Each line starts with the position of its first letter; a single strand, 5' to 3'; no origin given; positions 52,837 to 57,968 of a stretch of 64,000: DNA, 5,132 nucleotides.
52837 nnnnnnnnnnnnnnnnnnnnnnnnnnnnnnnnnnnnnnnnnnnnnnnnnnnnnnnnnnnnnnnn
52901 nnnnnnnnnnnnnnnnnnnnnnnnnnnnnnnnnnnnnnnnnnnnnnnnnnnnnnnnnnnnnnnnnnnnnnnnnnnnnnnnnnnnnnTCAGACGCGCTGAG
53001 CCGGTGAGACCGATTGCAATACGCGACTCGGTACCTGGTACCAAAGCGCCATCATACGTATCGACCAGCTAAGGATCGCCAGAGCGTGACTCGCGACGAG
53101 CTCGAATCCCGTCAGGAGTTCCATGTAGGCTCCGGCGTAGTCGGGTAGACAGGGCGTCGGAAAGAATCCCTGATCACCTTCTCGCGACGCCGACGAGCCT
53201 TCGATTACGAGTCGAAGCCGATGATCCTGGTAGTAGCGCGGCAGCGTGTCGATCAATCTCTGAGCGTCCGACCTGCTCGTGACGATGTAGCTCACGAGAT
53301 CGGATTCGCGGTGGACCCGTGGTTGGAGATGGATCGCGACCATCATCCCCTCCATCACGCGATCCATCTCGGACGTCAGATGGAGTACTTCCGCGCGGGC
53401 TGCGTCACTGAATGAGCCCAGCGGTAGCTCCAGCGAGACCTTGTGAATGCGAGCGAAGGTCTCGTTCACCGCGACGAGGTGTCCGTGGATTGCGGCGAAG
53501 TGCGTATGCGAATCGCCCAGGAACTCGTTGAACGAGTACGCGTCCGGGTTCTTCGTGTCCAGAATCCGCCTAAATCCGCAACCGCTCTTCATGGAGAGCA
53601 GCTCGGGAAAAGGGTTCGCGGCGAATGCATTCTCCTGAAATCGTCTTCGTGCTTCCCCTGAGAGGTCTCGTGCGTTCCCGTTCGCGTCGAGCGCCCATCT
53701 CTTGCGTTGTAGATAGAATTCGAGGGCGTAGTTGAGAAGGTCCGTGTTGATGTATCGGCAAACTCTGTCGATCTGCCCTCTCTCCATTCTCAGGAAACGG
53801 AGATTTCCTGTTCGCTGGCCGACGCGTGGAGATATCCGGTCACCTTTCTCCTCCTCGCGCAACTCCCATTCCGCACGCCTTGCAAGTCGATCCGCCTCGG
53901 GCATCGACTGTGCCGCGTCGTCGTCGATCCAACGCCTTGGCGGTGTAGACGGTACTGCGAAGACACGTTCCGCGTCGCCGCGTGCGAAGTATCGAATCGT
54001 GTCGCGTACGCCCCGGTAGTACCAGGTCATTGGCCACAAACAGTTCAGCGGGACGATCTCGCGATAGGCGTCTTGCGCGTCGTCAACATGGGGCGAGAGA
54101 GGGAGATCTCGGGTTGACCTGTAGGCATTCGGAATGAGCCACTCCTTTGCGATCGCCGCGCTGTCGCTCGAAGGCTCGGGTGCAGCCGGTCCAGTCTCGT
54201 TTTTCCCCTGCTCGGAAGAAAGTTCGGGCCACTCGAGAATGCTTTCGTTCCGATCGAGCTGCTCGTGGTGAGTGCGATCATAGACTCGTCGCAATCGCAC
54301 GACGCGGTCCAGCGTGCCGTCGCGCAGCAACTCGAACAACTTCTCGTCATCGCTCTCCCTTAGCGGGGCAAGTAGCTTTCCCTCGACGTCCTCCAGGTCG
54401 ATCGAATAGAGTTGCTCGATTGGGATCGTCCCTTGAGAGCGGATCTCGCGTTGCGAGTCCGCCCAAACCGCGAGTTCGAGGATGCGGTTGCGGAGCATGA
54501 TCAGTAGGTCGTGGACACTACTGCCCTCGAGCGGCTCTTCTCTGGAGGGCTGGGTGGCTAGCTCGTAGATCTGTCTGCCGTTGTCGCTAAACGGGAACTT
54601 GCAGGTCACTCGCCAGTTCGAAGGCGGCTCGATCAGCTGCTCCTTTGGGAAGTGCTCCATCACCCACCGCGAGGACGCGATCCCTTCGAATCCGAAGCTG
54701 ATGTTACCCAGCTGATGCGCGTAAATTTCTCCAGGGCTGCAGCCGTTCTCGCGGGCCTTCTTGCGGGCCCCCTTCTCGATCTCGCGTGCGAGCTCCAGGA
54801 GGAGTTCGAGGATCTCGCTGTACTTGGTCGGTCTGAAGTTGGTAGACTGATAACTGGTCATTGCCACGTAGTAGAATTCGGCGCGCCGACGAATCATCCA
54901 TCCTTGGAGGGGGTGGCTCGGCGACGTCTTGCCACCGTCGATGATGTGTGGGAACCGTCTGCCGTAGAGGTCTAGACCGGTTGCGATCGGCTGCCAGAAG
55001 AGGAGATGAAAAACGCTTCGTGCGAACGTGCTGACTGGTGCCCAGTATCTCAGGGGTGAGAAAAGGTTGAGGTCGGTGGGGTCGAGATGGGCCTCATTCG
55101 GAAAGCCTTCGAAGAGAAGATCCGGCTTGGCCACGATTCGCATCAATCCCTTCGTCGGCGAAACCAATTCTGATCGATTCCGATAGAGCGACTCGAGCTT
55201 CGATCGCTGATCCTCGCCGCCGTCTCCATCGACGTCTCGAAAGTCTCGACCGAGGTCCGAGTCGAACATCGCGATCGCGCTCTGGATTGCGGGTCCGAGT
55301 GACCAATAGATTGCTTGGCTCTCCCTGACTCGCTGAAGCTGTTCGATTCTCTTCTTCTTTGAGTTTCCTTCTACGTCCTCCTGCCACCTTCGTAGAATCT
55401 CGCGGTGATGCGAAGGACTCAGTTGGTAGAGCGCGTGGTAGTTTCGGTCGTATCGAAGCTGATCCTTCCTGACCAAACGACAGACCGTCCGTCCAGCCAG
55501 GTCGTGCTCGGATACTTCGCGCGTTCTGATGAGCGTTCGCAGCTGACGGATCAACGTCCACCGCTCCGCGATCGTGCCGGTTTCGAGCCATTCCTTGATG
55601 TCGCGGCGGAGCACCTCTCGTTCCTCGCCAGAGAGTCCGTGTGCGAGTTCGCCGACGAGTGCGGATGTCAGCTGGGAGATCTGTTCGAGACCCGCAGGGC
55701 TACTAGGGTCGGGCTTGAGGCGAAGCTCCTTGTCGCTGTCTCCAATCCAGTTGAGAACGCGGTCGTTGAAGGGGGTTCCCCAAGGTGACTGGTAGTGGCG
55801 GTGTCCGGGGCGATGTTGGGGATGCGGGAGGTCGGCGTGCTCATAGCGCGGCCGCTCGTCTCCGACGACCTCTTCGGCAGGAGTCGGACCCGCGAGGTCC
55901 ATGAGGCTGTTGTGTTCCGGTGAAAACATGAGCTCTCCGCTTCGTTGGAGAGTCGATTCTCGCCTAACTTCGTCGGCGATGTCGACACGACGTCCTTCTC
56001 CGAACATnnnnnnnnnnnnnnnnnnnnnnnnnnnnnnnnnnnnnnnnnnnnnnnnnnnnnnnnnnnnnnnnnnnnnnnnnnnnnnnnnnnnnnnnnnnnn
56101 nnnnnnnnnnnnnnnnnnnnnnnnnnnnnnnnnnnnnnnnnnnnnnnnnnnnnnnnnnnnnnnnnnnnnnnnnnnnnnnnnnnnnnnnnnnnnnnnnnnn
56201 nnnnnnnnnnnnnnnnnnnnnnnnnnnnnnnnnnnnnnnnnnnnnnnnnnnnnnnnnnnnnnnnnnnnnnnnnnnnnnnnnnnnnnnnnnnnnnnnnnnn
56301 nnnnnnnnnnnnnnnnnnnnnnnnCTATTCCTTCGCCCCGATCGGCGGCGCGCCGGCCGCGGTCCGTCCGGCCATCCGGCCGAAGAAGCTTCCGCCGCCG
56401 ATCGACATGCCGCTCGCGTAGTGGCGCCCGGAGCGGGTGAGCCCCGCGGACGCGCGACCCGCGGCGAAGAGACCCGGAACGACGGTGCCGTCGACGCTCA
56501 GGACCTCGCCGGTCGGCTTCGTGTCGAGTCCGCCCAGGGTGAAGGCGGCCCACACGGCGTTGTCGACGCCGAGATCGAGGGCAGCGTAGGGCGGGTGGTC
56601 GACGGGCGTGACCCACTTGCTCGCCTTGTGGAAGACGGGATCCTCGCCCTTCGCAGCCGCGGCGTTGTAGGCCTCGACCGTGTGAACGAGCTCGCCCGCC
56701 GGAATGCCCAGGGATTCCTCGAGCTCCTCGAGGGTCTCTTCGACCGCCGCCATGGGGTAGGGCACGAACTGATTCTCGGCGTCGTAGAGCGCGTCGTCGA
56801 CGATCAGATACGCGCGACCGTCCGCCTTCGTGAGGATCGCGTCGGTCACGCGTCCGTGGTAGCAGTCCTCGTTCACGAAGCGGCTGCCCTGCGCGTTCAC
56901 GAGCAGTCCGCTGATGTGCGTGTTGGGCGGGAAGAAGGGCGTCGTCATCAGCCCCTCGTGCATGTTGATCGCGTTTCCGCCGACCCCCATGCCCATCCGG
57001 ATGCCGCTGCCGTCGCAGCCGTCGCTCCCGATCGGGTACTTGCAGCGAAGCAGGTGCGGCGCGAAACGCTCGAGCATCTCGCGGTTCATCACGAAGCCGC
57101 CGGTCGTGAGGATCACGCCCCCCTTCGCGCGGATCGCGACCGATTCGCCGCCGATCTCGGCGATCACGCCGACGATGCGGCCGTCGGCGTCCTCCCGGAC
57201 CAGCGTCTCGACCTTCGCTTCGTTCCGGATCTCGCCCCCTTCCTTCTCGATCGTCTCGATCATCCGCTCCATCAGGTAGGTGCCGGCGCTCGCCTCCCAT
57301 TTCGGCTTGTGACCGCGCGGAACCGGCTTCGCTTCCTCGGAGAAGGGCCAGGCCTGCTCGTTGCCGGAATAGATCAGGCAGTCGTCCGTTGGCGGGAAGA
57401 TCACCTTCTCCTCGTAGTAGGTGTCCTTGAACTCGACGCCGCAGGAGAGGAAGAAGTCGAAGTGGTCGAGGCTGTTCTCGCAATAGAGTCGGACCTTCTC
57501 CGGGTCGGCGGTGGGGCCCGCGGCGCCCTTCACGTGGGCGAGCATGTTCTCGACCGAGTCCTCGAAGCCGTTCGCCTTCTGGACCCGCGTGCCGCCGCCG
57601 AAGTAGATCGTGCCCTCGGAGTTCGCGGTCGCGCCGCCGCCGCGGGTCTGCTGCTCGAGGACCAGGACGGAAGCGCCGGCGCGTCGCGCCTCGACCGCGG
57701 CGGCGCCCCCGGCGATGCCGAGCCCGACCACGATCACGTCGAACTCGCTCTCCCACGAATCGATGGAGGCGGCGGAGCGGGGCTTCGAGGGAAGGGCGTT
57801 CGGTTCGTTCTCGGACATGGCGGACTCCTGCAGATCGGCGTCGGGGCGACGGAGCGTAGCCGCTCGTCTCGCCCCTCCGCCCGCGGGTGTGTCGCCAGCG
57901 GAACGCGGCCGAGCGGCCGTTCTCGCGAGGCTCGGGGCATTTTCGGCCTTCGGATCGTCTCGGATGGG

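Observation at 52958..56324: Lower-GC island carrying a single 1006-aa ORF of unrecognisable family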

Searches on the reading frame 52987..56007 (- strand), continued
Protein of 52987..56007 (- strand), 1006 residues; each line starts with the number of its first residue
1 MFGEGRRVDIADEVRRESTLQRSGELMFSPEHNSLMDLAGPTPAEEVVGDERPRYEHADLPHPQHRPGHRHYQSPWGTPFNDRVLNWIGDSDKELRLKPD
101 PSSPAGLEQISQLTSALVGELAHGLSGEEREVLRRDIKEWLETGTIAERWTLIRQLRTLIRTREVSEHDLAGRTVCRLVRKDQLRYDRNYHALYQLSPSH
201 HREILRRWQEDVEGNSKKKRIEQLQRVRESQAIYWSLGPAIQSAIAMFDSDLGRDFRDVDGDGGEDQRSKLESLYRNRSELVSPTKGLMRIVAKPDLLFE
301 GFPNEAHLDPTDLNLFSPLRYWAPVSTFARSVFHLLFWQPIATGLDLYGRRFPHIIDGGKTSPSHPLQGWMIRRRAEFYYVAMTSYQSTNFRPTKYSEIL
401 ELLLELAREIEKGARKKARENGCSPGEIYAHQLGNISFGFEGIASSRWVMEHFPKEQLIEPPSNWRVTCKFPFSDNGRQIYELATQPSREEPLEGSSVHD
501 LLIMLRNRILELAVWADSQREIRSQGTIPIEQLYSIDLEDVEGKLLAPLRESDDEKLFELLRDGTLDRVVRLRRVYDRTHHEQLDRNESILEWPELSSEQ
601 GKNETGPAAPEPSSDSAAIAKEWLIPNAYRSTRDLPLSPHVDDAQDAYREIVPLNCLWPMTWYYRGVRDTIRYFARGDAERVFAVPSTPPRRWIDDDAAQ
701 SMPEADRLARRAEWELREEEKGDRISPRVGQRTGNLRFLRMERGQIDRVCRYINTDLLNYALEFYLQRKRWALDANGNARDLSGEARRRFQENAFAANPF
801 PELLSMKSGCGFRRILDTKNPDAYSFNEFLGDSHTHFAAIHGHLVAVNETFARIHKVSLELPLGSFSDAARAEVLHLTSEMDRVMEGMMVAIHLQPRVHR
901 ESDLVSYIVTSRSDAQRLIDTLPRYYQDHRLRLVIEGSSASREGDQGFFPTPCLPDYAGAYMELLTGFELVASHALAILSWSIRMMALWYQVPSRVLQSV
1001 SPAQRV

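Call 71: find_encoding_contigs(protein=P0035, flank=10000, max_places=2)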
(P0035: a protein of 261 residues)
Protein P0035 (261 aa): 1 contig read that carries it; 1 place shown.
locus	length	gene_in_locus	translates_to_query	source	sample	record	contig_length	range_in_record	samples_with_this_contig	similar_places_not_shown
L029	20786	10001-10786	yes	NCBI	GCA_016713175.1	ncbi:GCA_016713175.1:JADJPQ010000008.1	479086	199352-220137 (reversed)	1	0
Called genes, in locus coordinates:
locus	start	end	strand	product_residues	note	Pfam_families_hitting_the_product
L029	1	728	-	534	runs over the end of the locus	PF09134:Invasin_D3 (faint), PF13620:CarboxypepD_reg (weak), PF13715:CarbopepD_reg_2 (faint), PF17789:MG4 (faint), PF17936:Big_6 (faint), PF11974:bMG3 (faint), PF02369:Big_1 (weak), PF13620:CarboxypepD_reg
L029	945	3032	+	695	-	PF02985:HEAT (faint), PF13646:HEAT_2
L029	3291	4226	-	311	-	PF22113:Mtrc-MtrF_II-IV_dom (faint), PF13435:Cytochrome_C554 (weak)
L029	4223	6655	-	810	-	PF13646:HEAT_2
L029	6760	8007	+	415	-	PF00155:Aminotran_1_2 (weak), PF00266:Aminotran_5, PF01041:DegT_DnrJ_EryC1 (faint), PF01053:Cys_Met_Meta_PP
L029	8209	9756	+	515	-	-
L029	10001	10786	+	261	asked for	-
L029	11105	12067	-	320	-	PF00072:Response_reg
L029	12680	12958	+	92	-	PF02201:SWIB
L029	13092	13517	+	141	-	-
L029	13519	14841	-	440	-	-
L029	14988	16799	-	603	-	PF07635:PSCyt1, PF23381:Beta-prop_IFT122_1st, PF23409:Beta-prop_EML (weak), PF25174:Beta-prop_THOC3, PF25175:Beta-prop_WDR5, PF25173:Beta-prop_WDR3_1st, PF13360:PQQ_2, PF24807:WD40_CDC20-Fz, +9 more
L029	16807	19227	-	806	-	PF07583:PSCyt2, PF07587:PSD1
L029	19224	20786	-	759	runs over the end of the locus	-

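Call 81: search_dna_similar(query=window:52987-56007:-, collection=plasmids, mode=protein, max_evalue=0.001)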
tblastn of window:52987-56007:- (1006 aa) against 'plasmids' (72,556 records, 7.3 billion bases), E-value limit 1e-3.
No match.

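Call 82: search_dna_similar(query=window:52987-56007:-, collection=phages, mode=protein, max_evalue=0.001)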
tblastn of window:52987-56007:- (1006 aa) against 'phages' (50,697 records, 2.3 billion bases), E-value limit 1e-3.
No match.

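Call 94: search_protein_families(library=padloc, alignment_id=A3, max_evalue=1)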
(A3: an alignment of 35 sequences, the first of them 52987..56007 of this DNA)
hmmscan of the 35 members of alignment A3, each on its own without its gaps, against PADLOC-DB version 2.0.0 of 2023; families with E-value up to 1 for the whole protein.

A. member 1, window:52987-56007:- (1006 aa): 0 families

B. families by the number of members that match (of 35 scanned): 3 families
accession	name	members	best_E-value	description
PDLC04025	PD-T4-10_B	2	0.016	-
PDLC01190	Cas11b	1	0.008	Small subunit of some of I-B systems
PDLC04600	PDC-M36B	1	0.028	-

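Call 95: search_protein_families(library=ncbifam, alignment_id=A3, max_evalue=1)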
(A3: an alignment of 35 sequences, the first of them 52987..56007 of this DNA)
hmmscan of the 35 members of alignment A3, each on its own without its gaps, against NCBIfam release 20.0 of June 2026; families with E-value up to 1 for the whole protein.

A. member 1, window:52987-56007:- (1006 aa): 0 families

B. families by the number of members that match (of 35 scanned): 6 families
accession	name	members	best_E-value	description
NF007755.0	PRK10436.1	1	0.053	type II secretion system protein GspE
NF012224.1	blaSFH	1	0.061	SFH family subclass B2 metallo-beta-lactamase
NF053559.1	LolB1_Flavo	1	0.078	lipoprotein insertase outer membrane protein LolB1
NF010482.0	PRK13907.1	1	0.084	ribonuclease H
NF041894.1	MXAN_6652_fam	1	0.096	MXAN_6652 family MXYO-CTERM-anchored protein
TIGR00679.1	hpr-ser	1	0.13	HPr(Ser) kinase/phosphatase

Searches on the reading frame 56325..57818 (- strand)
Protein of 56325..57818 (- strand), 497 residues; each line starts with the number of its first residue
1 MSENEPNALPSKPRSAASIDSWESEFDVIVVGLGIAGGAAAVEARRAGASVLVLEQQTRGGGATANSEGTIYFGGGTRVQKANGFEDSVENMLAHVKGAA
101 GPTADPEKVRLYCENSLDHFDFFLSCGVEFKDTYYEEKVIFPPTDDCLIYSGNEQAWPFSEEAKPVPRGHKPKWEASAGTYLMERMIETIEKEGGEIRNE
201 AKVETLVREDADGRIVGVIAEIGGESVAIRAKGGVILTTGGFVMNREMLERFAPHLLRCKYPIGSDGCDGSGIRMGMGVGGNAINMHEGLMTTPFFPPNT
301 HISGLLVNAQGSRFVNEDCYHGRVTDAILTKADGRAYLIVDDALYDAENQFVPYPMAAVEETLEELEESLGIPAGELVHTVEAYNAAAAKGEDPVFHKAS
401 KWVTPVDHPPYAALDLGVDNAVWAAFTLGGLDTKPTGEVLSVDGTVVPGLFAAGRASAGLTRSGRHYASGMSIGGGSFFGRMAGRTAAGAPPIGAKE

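Call 47: find_homologous_proteins(query=window:56325-57818:-, max_evalue=1e-50)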
Query window:56325-57818:- (497 aa): 5284 proteins with E <= 1e-50 among 8000 candidates; the best 120 are listed.
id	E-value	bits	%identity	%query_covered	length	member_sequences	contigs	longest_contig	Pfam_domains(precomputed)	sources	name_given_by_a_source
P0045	0.0e+0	1010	89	99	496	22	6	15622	PF01266.31,PF00890.31,PF03486.21,PF12831.14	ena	-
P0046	5.7e-298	1006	88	99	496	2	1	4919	PF01266.31,PF00890.31,PF03486.21,PF12831.14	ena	-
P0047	6.1e-291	983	85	99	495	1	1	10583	PF01266.31,PF00890.31,PF12831.14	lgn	-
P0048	7.0e-284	960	84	100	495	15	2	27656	PF01266.31,PF00890.31,PF03486.21,PF12831.14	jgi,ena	-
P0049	1.6e-255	866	78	96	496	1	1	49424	PF01266.31,PF00890.31,PF03486.21,PF12831.14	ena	-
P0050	1.9e-252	856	76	98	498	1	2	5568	PF01266.31,PF00890.31,PF03486.21,PF12831.14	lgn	-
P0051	2.0e-252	856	76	97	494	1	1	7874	PF01266.31,PF00890.31,PF12831.14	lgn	-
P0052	1.3e-251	853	76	97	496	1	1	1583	PF01266.31,PF00890.31,PF12831.14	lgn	-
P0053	2.4e-251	853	76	97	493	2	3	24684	PF01266.31,PF00890.31,PF03486.21,PF12831.14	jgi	jgi:3-oxo-5alpha-steroid 4-dehydrogenase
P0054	2.1e-249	846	77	96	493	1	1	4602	PF01266.31,PF00890.31,PF07992.21,PF03486.21,PF01494.26,PF12831.14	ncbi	-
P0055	9.2e-249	844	74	99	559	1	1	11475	PF01266.31,PF00890.31,PF12831.14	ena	-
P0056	2.6e-248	843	75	98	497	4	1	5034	PF01266.31,PF00890.31,PF07992.21,PF03486.21,PF12831.14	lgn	-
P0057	5.5e-248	842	76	96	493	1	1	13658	PF01266.31,PF00890.31,PF07992.21,PF03486.21,PF12831.14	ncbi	-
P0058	6.0e-248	841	76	97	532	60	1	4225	PF01266.31,PF00890.31,PF12831.14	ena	-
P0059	9.8e-248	841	75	99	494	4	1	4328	PF01266.31,PF00890.31,PF12831.14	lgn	-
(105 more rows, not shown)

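Call 48: find_encoding_contigs(protein=P0045, flank=8000, max_places=3)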
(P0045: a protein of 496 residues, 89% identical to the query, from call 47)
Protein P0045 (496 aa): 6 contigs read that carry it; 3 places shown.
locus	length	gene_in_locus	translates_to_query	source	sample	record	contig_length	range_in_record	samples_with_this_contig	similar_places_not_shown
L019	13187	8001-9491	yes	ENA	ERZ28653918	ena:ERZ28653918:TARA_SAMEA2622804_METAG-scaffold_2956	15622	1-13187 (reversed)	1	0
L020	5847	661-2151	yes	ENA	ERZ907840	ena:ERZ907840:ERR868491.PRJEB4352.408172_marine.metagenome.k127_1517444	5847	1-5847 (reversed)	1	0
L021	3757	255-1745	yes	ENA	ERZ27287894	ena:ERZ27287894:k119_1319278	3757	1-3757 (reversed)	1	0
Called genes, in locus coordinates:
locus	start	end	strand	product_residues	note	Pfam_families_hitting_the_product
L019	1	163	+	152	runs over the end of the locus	PF04075:F420H2_quin_red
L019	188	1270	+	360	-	PF00685:Sulfotransfer_1 (faint), PF13469:Sulfotransfer_3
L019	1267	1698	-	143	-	PF13577:SnoaL_4, PF12680:SnoaL_2 (weak)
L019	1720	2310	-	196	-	PF13577:SnoaL_4, PF14534:DUF4440 (weak), PF12680:SnoaL_2 (faint)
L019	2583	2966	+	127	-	-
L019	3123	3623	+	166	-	PF05241:EBP, PF26083:TM_Tm6sf2 (faint)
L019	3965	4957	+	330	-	PF04087:DUF389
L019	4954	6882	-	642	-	PF00005:ABC_tran, PF02463:SMC_N (faint), PF13476:AAA_23 (faint), PF13555:AAA_29 (faint), PF13238:AAA_18 (faint), PF12848:ABC_tran_Xtn, PF00005:ABC_tran, PF16326:ABC_tran_CTD, +1 more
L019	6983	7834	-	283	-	PF00296:Bac_luciferase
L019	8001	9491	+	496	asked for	PF00890:FAD_binding_2, PF01266:DAO, PF03486:HI0933_like (faint), PF12831:FAD_oxidored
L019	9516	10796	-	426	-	PF00067:p450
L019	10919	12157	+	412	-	PF02771:Acyl-CoA_dh_N, PF02770:Acyl-CoA_dh_M, PF00441:Acyl-CoA_dh_1, PF08028:Acyl-CoA_dh_2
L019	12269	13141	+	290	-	PF03547:Mem_trans (weak), PF13593:SBF_like, PF01758:SBF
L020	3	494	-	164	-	?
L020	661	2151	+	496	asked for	PF00890:FAD_binding_2, PF01266:DAO, PF03486:HI0933_like (faint), PF12831:FAD_oxidored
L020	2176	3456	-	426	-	PF00067:p450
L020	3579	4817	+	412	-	PF02771:Acyl-CoA_dh_N, PF02770:Acyl-CoA_dh_M, PF00441:Acyl-CoA_dh_1, PF08028:Acyl-CoA_dh_2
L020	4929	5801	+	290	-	PF03547:Mem_trans (weak), PF13593:SBF_like, PF01758:SBF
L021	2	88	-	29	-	?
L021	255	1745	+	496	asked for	PF00890:FAD_binding_2, PF01266:DAO, PF03486:HI0933_like (faint), PF12831:FAD_oxidored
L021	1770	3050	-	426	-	PF00067:p450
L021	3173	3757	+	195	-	?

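Call 49: find_encoding_contigs(protein=P0048, flank=8000, max_places=2)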
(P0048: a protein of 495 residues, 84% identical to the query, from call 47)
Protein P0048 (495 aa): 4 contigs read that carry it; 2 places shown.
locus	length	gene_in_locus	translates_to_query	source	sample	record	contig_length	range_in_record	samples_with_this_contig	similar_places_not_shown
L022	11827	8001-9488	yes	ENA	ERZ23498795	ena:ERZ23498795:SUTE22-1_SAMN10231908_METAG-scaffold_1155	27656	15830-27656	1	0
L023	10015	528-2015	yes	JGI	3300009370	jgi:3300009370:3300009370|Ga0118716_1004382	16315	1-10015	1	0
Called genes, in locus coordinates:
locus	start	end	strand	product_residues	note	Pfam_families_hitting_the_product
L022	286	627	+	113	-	PF12680:SnoaL_2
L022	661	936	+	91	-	PF09313:TehB-like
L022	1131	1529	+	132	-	PF05899:Cupin_3 (faint), PF07883:Cupin_2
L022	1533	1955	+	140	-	PF19473:DUF6010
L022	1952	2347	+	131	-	-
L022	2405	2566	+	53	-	-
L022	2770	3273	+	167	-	PF05241:EBP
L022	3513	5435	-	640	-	PF00005:ABC_tran, PF02463:SMC_N (faint), PF13191:AAA_16 (faint), PF13476:AAA_23 (faint), PF13555:AAA_29 (faint), PF12848:ABC_tran_Xtn, PF00005:ABC_tran, PF16326:ABC_tran_CTD, +2 more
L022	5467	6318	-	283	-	PF00296:Bac_luciferase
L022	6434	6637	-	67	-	-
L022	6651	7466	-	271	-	-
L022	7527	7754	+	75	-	-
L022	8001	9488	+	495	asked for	PF00890:FAD_binding_2, PF01266:DAO, PF03486:HI0933_like (faint), PF12831:FAD_oxidored, PF01266:DAO (weak)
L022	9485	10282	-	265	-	-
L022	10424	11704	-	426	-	PF00067:p450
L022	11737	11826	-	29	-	?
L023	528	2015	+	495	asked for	PF00890:FAD_binding_2, PF01266:DAO, PF03486:HI0933_like (faint), PF12831:FAD_oxidored, PF01266:DAO (weak)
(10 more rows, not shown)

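Call 50: find_encoding_contigs(protein=P0049, flank=8000, max_places=2)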
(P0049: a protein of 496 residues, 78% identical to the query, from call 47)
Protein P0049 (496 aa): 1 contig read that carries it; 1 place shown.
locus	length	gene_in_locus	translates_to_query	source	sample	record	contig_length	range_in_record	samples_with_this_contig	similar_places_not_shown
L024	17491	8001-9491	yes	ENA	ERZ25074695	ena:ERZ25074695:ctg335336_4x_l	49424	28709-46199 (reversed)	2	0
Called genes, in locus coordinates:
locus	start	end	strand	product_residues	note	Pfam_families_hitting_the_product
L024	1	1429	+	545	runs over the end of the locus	PF00501:AMP-binding, PF13193:AMP-binding_C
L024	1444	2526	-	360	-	PF13409:GST_N_2 (weak), PF13417:GST_N_3, PF13410:GST_C_2 (weak)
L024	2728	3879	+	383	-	PF13417:GST_N_3 (weak)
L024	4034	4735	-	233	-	PF06314:ADC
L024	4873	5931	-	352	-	PF08240:ADH_N, PF00107:ADH_zinc_N, PF13602:ADH_zinc_N_2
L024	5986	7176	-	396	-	PF00685:Sulfotransfer_1 (weak), PF13469:Sulfotransfer_3, PF17784:Sulfotransfer_4 (faint)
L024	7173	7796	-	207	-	-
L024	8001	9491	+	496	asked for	PF00890:FAD_binding_2, PF01266:DAO, PF03486:HI0933_like (faint), PF12831:FAD_oxidored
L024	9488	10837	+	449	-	PF00067:p450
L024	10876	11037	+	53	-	-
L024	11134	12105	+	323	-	PF00355:Rieske, PF19298:KshA_C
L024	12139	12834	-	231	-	-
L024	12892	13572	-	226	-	PF00440:TetR_N, PF13972:TetR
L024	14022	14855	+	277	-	-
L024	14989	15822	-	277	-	PF00106:adh_short, PF08659:KR, PF13561:adh_short_C2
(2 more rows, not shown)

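Call 98: search_protein_families(library=pfam, proteins=[L022:9485-10282:-], max_evalue=0.01)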
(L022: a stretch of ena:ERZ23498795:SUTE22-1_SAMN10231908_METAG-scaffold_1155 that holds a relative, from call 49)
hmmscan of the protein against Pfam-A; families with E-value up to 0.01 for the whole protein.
L022:9485-10282:- (265 aa): 1 family
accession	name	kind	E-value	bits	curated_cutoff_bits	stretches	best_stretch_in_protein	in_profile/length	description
PF07589.16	PEP-CTERM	-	0.00049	20.5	20.7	1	240-260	2-23/24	PEP-CTERM motif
